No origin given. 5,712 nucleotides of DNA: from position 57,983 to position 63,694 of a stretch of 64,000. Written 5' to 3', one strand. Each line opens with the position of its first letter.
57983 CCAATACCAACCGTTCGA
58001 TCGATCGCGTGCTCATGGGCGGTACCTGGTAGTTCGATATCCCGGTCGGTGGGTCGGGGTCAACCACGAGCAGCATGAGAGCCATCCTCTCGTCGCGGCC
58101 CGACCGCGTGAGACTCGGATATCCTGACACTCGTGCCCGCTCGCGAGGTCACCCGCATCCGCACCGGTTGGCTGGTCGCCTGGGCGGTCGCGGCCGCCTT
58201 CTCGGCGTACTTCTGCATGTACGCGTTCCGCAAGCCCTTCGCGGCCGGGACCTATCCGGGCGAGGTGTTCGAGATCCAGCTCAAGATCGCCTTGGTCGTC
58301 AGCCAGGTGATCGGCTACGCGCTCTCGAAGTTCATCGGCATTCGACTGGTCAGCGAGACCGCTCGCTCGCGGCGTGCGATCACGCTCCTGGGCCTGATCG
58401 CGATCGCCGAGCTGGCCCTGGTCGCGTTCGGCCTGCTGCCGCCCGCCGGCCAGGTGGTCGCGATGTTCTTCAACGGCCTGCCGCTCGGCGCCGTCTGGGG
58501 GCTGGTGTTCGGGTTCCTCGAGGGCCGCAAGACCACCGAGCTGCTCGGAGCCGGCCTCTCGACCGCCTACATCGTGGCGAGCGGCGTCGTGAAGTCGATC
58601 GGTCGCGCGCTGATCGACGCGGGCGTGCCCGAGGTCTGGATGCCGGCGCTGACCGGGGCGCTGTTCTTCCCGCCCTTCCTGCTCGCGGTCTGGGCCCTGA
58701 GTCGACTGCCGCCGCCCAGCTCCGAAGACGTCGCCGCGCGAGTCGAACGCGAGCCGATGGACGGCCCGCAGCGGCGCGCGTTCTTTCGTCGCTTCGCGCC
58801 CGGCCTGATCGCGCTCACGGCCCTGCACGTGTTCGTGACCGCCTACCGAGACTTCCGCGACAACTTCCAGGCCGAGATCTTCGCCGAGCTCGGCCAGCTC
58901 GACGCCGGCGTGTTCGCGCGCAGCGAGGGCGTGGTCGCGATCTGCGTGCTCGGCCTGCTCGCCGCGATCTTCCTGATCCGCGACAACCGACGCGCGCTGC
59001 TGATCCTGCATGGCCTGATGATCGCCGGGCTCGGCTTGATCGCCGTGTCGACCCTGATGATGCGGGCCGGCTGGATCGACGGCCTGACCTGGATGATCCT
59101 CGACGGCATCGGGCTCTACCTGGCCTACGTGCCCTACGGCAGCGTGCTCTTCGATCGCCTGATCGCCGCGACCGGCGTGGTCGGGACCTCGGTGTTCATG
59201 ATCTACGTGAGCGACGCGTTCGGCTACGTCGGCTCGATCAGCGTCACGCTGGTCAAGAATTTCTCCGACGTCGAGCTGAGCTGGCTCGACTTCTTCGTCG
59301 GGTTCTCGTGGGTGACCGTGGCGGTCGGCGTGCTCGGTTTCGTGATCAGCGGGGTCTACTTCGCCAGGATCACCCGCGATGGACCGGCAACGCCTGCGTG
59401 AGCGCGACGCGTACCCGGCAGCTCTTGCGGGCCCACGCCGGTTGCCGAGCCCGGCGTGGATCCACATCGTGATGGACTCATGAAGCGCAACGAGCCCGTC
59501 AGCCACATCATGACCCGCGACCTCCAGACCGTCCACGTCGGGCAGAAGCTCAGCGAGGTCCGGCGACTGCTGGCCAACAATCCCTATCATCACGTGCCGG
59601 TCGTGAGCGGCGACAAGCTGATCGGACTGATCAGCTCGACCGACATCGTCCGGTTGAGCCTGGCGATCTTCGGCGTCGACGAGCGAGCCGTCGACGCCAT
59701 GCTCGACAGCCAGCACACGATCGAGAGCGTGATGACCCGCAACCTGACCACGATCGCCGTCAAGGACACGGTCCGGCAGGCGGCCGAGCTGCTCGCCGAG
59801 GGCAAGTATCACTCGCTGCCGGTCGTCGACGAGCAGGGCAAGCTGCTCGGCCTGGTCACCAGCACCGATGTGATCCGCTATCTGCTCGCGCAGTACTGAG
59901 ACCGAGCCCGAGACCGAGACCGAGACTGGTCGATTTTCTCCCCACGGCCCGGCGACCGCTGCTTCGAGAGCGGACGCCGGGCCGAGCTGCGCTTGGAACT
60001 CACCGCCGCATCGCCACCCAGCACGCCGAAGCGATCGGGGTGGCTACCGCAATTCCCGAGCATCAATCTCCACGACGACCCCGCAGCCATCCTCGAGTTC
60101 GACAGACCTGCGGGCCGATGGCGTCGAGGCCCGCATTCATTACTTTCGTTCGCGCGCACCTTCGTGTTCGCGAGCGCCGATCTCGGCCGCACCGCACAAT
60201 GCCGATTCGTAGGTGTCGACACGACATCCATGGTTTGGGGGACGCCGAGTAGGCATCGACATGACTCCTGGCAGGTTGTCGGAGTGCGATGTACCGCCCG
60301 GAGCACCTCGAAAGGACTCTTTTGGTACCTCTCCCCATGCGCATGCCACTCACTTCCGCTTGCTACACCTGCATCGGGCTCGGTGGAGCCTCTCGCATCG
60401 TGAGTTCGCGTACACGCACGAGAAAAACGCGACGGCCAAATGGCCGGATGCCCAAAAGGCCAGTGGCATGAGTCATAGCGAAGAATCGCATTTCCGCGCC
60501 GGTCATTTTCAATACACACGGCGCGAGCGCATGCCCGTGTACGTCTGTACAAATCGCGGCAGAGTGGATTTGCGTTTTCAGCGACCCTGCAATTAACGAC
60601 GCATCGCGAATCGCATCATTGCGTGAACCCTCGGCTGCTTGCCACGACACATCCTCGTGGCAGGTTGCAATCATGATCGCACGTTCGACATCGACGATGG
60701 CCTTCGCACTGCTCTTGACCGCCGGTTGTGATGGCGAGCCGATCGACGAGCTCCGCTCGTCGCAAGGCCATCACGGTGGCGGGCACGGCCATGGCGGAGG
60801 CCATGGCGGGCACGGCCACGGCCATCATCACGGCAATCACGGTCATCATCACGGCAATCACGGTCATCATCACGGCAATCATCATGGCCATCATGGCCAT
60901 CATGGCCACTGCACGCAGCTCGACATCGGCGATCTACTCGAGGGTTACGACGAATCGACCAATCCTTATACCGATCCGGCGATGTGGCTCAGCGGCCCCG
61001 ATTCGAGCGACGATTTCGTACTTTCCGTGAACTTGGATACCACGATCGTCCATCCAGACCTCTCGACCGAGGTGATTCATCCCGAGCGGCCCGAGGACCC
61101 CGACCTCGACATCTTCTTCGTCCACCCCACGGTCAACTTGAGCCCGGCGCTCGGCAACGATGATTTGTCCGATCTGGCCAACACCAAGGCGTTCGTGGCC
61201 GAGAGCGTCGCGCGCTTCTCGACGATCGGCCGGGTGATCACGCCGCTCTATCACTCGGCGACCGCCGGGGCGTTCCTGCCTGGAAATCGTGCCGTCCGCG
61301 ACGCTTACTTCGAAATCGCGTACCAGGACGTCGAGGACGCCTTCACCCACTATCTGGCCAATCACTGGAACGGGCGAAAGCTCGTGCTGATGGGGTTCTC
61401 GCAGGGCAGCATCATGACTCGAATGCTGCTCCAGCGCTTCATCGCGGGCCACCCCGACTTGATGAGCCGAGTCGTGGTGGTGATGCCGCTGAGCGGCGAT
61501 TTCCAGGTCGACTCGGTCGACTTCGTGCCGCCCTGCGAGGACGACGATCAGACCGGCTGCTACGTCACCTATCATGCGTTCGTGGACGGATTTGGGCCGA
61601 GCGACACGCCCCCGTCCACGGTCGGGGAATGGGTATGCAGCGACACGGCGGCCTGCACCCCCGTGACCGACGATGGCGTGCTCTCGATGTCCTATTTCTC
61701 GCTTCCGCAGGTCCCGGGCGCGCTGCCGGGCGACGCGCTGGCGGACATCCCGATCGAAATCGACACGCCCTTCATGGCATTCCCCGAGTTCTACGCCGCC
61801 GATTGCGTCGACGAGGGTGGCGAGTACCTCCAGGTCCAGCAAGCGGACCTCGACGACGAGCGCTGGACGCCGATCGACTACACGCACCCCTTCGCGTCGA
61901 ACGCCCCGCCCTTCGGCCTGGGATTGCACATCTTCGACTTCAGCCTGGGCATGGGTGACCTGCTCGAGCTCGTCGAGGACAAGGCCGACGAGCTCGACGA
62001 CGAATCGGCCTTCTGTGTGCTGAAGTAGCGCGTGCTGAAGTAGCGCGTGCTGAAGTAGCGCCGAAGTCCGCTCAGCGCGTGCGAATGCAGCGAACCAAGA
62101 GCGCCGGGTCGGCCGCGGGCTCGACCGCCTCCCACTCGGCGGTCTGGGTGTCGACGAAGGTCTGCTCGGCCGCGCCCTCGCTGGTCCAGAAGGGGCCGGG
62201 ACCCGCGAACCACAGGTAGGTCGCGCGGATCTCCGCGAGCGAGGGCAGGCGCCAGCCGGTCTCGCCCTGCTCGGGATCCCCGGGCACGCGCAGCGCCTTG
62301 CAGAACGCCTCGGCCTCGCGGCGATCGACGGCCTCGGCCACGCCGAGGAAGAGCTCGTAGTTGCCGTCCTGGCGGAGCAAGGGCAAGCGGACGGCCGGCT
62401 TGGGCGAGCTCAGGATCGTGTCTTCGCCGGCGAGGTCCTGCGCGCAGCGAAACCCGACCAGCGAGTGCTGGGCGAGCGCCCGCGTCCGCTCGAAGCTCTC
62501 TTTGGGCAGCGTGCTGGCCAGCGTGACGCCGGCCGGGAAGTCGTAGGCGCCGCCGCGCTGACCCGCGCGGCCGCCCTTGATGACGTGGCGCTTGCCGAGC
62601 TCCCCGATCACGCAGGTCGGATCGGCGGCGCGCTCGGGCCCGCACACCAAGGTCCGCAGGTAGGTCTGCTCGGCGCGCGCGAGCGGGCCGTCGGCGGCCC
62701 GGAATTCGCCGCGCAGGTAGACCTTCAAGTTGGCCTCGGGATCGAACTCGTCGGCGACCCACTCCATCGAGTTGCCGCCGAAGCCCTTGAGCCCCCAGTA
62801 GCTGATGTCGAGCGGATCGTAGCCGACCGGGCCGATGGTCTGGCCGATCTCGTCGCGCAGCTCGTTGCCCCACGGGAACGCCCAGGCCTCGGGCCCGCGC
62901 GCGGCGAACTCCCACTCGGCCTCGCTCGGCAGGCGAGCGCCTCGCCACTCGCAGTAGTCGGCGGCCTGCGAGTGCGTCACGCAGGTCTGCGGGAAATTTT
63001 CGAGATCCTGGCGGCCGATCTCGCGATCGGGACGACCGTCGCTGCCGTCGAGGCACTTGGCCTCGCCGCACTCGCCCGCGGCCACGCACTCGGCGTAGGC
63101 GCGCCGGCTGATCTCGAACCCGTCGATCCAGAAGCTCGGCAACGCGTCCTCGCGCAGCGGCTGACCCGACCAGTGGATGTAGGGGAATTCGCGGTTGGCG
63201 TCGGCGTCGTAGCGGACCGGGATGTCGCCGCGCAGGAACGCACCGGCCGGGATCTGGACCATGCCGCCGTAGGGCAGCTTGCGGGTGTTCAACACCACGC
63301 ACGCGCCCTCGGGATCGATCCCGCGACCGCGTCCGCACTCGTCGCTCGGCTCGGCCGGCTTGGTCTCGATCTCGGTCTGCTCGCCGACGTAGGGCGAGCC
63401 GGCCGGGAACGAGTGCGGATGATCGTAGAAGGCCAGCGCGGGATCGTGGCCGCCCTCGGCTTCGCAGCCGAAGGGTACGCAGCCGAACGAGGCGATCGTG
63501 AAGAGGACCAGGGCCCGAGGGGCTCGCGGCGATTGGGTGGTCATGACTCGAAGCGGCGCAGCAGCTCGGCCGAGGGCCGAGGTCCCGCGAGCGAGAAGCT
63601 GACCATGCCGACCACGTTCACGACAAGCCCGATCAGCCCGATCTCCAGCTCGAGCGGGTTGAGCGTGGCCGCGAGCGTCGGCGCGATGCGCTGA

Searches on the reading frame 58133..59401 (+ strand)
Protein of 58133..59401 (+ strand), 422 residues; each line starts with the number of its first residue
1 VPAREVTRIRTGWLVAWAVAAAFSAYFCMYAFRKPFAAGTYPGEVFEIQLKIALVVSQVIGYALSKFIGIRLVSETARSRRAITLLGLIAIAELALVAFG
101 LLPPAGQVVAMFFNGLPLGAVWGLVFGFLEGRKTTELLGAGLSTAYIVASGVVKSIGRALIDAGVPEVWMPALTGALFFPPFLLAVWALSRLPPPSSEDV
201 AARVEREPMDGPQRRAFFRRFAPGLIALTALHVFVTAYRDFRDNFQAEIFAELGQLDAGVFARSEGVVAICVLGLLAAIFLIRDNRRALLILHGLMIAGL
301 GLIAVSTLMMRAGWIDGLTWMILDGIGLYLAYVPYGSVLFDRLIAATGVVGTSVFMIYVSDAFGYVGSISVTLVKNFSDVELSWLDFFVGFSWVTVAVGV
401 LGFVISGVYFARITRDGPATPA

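Call 25: search_protein_families(library=pfam, max_evalue=0.00001, proteins=[window:58133-59401:+])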
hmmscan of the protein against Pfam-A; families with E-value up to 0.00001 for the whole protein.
window:58133-59401:+ (422 aa): 1 family
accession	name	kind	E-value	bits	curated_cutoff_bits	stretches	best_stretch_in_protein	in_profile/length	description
PF18943.6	DUF5690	-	8.8e-143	476.3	25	1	35-412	1-381/382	Family of unknown function (DUF5690)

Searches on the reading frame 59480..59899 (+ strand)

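Call 25: search_protein_families(library=pfam, max_evalue=0.00001, proteins=[window:59480-59899:+])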
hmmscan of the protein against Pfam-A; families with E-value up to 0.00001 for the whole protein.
window:59480-59899:+ (139 aa): 1 family
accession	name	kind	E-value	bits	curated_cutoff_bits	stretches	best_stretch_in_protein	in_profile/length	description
PF00571.33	CBS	-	3.6e-32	110.9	24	2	81-136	1-56/57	CBS domain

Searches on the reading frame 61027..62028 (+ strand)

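Call 25: search_protein_families(library=pfam, max_evalue=0.00001, proteins=[window:61027-62028:+])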
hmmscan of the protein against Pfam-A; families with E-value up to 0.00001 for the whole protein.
window:61027-62028:+ (333 aa): 1 family
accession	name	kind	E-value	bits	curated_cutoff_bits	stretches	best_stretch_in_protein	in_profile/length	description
PF11288.14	DUF3089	-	1.6e-34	119.7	23.4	1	28-189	2-168/207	Protein of unknown function (DUF3089)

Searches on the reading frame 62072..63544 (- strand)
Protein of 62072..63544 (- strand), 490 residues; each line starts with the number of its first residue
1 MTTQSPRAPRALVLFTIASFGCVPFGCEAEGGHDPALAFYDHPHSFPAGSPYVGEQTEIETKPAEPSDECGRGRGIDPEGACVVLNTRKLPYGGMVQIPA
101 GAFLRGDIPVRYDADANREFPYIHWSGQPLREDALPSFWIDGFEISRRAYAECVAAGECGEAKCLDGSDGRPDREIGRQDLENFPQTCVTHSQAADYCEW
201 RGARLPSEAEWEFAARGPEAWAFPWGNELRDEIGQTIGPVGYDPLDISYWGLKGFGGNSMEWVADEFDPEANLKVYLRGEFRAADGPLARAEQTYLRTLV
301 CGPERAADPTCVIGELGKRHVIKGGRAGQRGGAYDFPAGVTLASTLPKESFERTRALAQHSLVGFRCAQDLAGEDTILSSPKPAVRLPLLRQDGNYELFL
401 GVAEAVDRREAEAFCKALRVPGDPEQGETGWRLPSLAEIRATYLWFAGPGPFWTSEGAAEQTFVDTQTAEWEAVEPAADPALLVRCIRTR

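Call 25: search_protein_families(library=pfam, max_evalue=0.00001, proteins=[window:62072-63544:-])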
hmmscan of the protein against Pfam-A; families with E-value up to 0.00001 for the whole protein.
window:62072-63544:- (490 aa): 1 family
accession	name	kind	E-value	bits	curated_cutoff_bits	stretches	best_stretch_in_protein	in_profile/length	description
PF03781.23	FGE-sulfatase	-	6.1e-28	98.6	23.3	1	94-276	4-202/255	Sulfatase-modifying factor enzyme 1-like domain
